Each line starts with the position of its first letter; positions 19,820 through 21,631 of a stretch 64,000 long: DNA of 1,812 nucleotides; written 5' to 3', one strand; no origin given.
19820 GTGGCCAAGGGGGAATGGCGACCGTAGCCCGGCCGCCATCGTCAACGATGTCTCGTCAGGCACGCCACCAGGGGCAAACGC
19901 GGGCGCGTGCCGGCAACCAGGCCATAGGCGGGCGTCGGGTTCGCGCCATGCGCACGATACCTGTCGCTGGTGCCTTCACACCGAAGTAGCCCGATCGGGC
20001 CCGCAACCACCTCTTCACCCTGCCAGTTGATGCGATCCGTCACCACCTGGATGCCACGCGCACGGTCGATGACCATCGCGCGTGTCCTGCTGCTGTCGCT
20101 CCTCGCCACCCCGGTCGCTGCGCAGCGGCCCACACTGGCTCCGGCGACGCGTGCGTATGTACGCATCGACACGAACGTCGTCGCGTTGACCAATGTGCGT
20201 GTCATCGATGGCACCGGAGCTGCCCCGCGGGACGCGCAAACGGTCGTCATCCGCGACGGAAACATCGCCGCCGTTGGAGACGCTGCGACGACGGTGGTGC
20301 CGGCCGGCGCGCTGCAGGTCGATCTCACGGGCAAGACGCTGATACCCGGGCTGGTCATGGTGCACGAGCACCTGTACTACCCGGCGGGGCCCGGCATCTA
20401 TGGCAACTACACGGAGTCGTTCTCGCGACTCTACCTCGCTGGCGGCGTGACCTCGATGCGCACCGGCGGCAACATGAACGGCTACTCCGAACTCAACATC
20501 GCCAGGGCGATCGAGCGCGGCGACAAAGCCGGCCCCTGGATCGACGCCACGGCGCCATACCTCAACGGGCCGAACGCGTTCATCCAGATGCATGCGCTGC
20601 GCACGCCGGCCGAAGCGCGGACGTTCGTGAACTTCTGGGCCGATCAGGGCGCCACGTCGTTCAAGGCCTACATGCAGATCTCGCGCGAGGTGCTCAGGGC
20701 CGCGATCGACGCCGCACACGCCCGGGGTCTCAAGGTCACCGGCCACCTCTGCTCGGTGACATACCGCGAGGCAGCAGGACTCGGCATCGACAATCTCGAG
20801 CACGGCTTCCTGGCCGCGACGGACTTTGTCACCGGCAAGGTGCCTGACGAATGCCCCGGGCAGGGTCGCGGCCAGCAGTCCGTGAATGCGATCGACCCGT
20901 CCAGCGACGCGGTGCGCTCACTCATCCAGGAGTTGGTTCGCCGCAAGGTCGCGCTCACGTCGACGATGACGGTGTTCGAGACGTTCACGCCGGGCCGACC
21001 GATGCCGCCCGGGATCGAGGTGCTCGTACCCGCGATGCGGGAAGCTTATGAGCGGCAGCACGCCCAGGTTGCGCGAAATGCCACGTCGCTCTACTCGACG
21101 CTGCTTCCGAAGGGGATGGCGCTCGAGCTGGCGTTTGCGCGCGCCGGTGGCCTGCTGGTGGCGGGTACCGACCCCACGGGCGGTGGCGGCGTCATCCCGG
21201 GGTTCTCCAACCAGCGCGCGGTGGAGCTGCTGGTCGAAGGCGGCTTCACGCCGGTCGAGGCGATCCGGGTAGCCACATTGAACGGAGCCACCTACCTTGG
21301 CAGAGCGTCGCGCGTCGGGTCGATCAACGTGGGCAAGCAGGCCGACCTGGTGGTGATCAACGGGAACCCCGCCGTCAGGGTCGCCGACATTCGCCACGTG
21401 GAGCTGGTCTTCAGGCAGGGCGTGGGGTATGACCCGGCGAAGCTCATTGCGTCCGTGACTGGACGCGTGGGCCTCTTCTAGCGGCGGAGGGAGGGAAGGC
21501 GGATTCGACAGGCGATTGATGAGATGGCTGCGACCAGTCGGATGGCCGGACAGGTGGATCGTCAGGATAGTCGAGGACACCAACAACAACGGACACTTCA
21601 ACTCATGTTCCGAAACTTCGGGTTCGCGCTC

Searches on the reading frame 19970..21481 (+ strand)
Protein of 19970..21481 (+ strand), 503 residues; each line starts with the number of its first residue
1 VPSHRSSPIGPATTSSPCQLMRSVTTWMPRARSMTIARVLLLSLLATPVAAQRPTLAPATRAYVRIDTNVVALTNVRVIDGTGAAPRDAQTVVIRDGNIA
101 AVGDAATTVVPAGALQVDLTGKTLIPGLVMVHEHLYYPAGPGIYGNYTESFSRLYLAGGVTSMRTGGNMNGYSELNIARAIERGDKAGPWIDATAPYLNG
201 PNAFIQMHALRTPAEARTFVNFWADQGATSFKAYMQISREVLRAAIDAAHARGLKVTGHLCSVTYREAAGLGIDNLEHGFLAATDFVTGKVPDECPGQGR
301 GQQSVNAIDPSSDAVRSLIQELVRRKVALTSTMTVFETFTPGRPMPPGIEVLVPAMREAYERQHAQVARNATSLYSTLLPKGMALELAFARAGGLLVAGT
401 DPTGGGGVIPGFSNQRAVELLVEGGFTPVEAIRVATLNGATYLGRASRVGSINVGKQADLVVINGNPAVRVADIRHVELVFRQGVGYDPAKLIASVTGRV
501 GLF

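Call 52: search_protein_families(library=pfam, proteins=[window:19970-21481:+], max_evalue=0.00001)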
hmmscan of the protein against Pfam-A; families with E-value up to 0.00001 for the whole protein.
window:19970-21481:+ (503 aa): 2 families
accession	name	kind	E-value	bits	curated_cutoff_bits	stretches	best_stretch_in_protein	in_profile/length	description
PF01979.26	Amidohydro_1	-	2.3e-18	67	25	1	385-471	235-326/345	Amidohydrolase family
PF07969.17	Amidohydro_3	-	7.7e-12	45.9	29.7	1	392-480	365-464/472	Amidohydrolase family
